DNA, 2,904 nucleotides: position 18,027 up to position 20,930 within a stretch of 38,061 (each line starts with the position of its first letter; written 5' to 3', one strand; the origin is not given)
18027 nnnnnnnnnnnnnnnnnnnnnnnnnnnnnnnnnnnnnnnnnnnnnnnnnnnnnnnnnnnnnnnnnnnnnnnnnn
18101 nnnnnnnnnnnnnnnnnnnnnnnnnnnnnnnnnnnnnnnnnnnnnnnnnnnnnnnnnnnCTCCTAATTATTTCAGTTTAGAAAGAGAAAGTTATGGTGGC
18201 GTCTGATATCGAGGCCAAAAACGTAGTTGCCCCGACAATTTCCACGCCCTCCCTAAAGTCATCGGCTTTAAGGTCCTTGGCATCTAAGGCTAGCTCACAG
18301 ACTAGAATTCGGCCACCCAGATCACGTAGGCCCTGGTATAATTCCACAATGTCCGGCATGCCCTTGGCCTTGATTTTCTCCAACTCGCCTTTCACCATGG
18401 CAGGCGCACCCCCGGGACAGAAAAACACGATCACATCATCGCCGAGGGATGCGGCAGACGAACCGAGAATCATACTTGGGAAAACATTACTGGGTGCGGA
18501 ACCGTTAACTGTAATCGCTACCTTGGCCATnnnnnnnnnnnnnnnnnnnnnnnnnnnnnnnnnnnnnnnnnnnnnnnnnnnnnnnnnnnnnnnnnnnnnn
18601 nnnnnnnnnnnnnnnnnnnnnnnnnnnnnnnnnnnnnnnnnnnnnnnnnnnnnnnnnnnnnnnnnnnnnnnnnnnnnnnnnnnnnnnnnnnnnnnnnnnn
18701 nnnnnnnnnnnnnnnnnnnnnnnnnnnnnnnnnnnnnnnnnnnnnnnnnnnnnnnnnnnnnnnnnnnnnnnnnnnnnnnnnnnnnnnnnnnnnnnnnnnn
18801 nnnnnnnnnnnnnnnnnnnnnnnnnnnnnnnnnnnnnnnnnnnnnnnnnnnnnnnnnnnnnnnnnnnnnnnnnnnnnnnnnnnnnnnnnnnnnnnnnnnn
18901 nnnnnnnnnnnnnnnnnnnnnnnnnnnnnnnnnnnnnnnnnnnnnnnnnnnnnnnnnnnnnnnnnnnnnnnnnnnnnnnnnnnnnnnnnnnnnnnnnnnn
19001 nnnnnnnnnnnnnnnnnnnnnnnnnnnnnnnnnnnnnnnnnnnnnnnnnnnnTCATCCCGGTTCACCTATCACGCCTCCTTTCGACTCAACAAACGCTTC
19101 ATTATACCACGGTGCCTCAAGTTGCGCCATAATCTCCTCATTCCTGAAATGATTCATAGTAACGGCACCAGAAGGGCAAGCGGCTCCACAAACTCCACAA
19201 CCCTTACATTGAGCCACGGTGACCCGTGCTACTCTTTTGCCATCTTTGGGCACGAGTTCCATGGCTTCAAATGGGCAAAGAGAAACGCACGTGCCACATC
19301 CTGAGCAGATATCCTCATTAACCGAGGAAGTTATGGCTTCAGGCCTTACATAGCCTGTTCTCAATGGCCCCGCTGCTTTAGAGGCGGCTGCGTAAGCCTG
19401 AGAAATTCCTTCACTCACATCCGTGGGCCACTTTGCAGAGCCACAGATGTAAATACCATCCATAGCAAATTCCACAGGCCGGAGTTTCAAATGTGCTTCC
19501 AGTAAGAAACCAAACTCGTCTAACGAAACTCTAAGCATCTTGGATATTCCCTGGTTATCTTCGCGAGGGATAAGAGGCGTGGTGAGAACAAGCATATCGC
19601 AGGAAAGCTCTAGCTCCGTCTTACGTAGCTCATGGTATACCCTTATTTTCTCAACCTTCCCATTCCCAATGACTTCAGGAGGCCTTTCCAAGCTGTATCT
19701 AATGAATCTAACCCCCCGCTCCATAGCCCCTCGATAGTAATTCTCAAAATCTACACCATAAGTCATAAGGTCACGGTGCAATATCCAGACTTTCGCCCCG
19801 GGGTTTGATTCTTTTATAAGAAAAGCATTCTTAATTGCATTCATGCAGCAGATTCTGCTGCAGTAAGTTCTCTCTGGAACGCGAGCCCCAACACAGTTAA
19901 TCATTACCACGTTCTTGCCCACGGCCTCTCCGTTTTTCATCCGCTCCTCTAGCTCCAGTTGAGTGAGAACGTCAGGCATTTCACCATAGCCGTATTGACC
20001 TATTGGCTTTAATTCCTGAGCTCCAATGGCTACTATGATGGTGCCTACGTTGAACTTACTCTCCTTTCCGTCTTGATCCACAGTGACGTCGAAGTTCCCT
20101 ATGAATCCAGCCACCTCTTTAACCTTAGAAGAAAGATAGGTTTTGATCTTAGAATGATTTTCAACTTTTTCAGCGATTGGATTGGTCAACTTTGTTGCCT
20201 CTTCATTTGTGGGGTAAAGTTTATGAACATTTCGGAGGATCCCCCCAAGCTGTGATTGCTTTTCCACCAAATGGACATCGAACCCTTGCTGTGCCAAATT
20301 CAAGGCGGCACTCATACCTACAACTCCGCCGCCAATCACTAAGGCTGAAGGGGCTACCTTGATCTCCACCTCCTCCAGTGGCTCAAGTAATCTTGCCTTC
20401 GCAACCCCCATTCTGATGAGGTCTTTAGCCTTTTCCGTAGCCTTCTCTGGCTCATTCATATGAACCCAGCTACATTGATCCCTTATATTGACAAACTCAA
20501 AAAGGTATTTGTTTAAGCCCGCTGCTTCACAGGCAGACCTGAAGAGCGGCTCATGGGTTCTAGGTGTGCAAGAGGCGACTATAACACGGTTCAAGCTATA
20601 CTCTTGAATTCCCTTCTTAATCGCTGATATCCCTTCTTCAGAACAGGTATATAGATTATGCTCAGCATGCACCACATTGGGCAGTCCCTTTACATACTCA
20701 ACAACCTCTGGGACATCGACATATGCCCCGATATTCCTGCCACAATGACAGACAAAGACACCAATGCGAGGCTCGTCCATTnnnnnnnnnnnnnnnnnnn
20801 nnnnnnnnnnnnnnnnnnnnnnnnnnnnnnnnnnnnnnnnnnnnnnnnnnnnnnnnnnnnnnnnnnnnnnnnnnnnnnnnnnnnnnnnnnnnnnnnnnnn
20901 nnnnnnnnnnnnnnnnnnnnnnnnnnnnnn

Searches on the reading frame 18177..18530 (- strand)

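Call 6: search_protein_families(library=ncbifam, proteins=[window:18177-18530:-], max_evalue=0.001)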
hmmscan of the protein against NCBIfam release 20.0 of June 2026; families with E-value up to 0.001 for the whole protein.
window:18177-18530:- (117 aa): 1 family
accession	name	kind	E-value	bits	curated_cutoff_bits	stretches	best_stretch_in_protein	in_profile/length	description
NF047629.1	SulfCarrDsrE2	equivalog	4.2e-13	49.8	210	1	45-114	90-156/159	sulfur carrier protein DsrE2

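Call 74: search_protein_families(library=pfam, proteins=[window:18177-18530:-], max_evalue=0.00001)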
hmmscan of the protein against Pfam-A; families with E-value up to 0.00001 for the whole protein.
window:18177-18530:- (117 aa): 2 families
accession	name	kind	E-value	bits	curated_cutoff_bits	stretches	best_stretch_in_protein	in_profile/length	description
PF13686.11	DrsE_2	-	1.5e-12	48.2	25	1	51-114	91-154/156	DsrE/DsrF/DrsH-like family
PF02635.20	DsrE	-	5.1e-10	40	22.7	1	4-115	3-116/116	DsrE/DsrF-like family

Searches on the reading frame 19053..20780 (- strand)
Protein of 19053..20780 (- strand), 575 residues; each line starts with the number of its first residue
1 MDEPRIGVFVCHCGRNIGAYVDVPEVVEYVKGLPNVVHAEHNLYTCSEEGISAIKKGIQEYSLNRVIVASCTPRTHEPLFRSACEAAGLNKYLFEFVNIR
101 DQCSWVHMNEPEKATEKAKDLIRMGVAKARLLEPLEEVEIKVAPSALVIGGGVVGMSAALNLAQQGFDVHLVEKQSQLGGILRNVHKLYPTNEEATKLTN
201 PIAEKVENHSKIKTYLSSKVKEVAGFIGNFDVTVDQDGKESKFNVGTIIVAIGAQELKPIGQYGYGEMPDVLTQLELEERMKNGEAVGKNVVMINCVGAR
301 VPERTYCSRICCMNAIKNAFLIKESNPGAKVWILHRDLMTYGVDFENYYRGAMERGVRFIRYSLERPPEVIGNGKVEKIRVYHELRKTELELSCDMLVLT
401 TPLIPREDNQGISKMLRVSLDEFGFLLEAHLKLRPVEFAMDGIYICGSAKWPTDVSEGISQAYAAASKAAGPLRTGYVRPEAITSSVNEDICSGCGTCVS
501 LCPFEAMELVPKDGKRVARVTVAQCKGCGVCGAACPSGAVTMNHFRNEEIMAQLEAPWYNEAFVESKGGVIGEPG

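Call 4: search_protein_families(library=pfam, proteins=[window:19053-20780:-], max_evalue=0.01)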
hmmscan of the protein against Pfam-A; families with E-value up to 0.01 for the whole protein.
window:19053-20780:- (575 aa): 24 families
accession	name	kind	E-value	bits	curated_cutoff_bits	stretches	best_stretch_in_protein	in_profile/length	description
PF07992.20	Pyr_redox_2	-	1e-12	48.6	26.1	1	147-467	4-289/291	Pyridine nucleotide-disulphide oxidoreductase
PF00037.32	Fer4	-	8.8e-10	38.4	21.1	1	487-507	3-23/24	4Fe-4S binding domain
PF14697.11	Fer4_21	-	9.8e-10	38.9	35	1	486-542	2-59/59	4Fe-4S dicluster domain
PF01266.30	DAO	-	1.2e-08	35.3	27.9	1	147-179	3-35/353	FAD dependent oxidoreductase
PF13450.12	NAD_binding_8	-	3.8e-08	33.9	21.9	1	148-183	1-36/68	NAD(P)-binding Rossmann-like domain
PF12838.12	Fer4_7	-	3.9e-08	34.1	27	1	492-539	2-52/52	4Fe-4S dicluster domain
PF13237.11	Fer4_10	-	2e-07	31.2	25.5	1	487-536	4-53/53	4Fe-4S dicluster domain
PF13187.11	Fer4_9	-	2.9e-07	30.8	27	1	492-539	2-51/52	4Fe-4S dicluster domain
PF25160.1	LdpA_Fe-S-bd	-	3.6e-07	30.3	27.6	1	482-508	17-44/49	LdpA Fe-S cluster-binding domain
PF03486.20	HI0933_like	-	4.7e-07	29.9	50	1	146-179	3-36/244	HI0933-like protein Rossmann domain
PF12831.13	FAD_oxidored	-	2e-06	27.8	27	1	147-183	3-39/416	FAD dependent oxidoreductase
PF00890.30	FAD_binding_2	-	2.7e-06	27.3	20.4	1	146-180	2-36/414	FAD binding domain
PF13484.11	Fer4_16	-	4.1e-06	27.9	30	0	524-548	1-27/66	4Fe-4S double cluster binding domain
PF12797.12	Fer4_2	-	2.8e-05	24.2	24.5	1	487-504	5-22/22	4Fe-4S binding domain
PF00070.33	Pyr_redox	-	9.2e-05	23.3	22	1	146-179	2-35/82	Pyridine nucleotide-disulphide oxidoreductase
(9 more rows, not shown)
